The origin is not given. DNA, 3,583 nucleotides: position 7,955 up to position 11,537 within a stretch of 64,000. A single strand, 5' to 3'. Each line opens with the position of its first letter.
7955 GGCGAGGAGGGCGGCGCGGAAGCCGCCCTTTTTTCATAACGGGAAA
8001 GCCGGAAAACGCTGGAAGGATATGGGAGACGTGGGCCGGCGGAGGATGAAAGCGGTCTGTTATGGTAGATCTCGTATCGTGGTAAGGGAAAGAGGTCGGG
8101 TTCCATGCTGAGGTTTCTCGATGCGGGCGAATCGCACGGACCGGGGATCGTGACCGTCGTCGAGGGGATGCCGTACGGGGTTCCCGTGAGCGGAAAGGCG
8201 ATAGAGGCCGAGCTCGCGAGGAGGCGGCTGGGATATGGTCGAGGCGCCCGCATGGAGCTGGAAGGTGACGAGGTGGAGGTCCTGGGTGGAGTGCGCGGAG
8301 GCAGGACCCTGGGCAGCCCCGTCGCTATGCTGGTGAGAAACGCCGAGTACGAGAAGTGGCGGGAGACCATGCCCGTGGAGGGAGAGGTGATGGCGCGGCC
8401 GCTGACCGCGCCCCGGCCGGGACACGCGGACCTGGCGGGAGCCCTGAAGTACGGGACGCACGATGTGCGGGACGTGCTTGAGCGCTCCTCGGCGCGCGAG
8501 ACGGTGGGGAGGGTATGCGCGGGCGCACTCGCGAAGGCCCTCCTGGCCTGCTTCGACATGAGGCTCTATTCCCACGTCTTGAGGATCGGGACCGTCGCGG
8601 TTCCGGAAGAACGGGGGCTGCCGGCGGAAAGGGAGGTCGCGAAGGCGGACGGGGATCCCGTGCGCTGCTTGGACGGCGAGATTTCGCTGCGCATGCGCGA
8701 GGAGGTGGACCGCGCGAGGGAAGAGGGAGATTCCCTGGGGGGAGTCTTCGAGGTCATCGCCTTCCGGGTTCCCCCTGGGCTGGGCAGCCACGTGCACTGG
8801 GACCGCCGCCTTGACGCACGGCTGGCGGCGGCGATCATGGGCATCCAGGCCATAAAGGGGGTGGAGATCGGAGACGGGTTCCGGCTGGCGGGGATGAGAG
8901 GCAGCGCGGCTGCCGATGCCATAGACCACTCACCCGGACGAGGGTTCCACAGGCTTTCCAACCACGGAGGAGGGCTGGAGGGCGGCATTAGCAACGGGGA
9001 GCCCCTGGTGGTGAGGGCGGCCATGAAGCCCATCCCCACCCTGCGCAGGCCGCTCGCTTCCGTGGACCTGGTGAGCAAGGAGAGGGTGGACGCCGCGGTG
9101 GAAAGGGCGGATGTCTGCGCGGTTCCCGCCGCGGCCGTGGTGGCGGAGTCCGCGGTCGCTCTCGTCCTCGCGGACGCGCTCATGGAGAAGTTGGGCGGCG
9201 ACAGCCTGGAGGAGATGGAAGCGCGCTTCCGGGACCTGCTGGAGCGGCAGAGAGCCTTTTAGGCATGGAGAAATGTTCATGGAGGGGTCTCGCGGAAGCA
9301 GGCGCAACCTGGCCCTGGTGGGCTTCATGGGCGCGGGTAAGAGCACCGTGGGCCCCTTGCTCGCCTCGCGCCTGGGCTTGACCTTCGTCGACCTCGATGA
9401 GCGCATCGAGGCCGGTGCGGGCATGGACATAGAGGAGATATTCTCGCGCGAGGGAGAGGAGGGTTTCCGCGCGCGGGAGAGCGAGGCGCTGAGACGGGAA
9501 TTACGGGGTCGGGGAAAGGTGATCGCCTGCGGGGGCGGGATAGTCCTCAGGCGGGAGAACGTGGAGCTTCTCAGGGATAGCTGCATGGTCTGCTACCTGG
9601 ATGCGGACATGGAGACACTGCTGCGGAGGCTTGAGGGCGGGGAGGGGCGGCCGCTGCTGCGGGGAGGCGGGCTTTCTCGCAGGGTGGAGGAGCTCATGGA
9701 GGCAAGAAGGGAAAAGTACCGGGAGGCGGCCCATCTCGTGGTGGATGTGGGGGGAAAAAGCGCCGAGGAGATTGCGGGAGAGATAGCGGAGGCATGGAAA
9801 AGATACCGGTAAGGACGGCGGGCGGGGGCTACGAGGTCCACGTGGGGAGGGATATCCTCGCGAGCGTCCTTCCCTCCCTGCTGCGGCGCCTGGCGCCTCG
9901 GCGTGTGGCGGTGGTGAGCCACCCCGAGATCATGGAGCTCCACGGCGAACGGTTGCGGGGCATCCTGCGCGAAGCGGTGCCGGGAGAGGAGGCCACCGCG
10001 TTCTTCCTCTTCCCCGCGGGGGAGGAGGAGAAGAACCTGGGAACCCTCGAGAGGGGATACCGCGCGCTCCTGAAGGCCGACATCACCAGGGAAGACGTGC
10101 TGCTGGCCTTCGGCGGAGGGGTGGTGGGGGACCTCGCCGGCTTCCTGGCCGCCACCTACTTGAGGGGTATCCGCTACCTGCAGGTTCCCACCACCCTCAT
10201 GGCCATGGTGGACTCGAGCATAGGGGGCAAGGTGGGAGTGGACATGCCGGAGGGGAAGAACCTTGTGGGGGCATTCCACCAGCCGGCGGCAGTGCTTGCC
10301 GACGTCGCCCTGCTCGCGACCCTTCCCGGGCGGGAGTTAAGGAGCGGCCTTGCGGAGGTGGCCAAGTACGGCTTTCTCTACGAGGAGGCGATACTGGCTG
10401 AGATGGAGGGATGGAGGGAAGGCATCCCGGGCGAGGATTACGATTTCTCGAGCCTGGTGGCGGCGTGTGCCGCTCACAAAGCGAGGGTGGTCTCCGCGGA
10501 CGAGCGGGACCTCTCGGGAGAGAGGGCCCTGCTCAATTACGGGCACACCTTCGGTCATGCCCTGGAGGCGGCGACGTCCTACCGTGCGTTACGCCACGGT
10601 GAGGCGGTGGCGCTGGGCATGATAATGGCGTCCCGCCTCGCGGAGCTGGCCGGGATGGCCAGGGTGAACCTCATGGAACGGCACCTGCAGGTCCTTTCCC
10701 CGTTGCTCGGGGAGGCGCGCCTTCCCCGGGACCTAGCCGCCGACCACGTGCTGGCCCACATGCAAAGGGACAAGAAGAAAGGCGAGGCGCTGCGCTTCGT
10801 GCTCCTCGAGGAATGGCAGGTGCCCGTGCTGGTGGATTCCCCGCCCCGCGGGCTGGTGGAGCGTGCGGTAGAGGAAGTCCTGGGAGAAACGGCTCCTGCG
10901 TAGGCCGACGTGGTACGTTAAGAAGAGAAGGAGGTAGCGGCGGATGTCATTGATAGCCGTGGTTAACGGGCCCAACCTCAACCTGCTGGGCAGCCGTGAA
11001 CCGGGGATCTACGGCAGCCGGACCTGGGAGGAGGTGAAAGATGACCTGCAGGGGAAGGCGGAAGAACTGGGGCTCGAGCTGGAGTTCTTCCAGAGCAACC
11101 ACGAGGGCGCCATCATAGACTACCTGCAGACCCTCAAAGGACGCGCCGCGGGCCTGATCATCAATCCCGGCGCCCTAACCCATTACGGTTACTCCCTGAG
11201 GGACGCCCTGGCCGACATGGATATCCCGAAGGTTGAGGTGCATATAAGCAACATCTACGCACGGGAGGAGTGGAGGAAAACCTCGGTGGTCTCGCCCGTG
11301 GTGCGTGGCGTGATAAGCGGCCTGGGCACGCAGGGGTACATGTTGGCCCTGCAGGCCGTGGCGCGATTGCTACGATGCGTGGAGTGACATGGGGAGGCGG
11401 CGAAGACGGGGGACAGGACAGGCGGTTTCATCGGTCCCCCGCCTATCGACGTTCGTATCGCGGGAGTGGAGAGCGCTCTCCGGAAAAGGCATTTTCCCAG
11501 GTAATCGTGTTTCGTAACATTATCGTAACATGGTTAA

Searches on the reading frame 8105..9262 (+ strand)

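Call 27: search_protein_families(library=ncbifam, proteins=[window:8105-9262:+], max_evalue=0.00001)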
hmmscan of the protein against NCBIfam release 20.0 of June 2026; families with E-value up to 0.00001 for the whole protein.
window:8105-9262:+ (385 aa): 3 families
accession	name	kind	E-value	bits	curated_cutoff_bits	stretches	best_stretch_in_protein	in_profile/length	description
NF003793.1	PRK05382.1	equivalog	7.8e-124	412.9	321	1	3-361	1-344/344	chorismate synthase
TIGR00033.1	aroC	equivalog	9e-119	396.5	212.2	1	2-364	1-349/351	chorismate synthase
NF009113.0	PRK12463.1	equivalog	5.6e-118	394.3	799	1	2-372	1-377/390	chorismate synthase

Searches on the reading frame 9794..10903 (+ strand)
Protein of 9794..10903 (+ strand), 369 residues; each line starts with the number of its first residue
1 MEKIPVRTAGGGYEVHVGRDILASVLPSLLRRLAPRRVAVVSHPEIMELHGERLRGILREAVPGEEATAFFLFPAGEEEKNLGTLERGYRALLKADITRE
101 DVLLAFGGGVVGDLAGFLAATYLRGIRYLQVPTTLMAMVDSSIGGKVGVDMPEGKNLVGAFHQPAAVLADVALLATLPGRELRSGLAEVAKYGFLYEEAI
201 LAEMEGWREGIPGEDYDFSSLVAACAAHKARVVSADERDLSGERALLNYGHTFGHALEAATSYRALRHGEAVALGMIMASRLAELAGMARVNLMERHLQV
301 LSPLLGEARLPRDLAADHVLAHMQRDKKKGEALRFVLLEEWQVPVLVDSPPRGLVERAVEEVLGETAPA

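Call 27: search_protein_families(library=ncbifam, proteins=[window:9794-10903:+], max_evalue=0.00001)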
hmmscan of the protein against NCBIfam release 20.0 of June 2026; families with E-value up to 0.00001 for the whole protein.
window:9794-10903:+ (369 aa): 6 families
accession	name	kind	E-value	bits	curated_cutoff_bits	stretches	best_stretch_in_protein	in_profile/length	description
TIGR01357.1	aroB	equivalog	5.8e-100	334.8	305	1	13-340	1-324/344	3-dehydroquinate synthase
NF010627.0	PRK14021.1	equivalog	1.2e-69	235.2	565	1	12-362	188-540/542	bifunctional shikimate kinase/3-dehydroquinate synthase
TIGR04425.1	P_lya_rel_AroB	hypoth_equivalog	2e-63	214.5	400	1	30-341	20-323/348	AroB-related putative sugar phosphate phospholyase (cyclizing)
NF004852.0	PRK06203.1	equivalog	5.4e-48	163.8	333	1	68-304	89-327/407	3-dehydroquinate synthase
NF010556.0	PRK13951.1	equivalog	1.1e-37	130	560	1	71-278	209-411/492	bifunctional shikimate kinase AroK/3-dehydroquinate synthase AroB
NF002022.0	PRK00843.1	equivalog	9.2e-14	51.2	413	1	14-189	13-172/350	NAD(P)-dependent glycerol-1-phosphate dehydrogenase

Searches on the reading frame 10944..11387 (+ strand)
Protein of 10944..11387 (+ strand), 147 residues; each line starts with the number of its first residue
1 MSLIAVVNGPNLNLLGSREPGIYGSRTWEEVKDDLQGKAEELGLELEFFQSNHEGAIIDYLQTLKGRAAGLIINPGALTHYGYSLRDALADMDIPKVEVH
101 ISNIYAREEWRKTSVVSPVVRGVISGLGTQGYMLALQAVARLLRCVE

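Call 27: search_protein_families(library=ncbifam, proteins=[window:10944-11387:+], max_evalue=0.00001)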
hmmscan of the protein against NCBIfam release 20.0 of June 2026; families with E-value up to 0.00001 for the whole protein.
window:10944-11387:+ (147 aa): 5 families
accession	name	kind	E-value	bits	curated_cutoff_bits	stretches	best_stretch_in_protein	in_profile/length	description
NF003807.0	PRK05395.1-4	subfamily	2.9e-59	198.9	130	1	3-143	5-145/148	type II 3-dehydroquinate dehydratase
NF003805.0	PRK05395.1-2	subfamily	2.3e-58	195.9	146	1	3-143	3-143/147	type II 3-dehydroquinate dehydratase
TIGR01088.1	aroQ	equivalog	6e-56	188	169.85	1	4-141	2-139/141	type II 3-dehydroquinate dehydratase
NF003806.0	PRK05395.1-3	subfamily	7.5e-55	184.5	171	1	2-144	3-145/149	type II 3-dehydroquinate dehydratase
NF003804.0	PRK05395.1-1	subfamily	1e-48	164.8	195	1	3-141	6-145/151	type II 3-dehydroquinate dehydratase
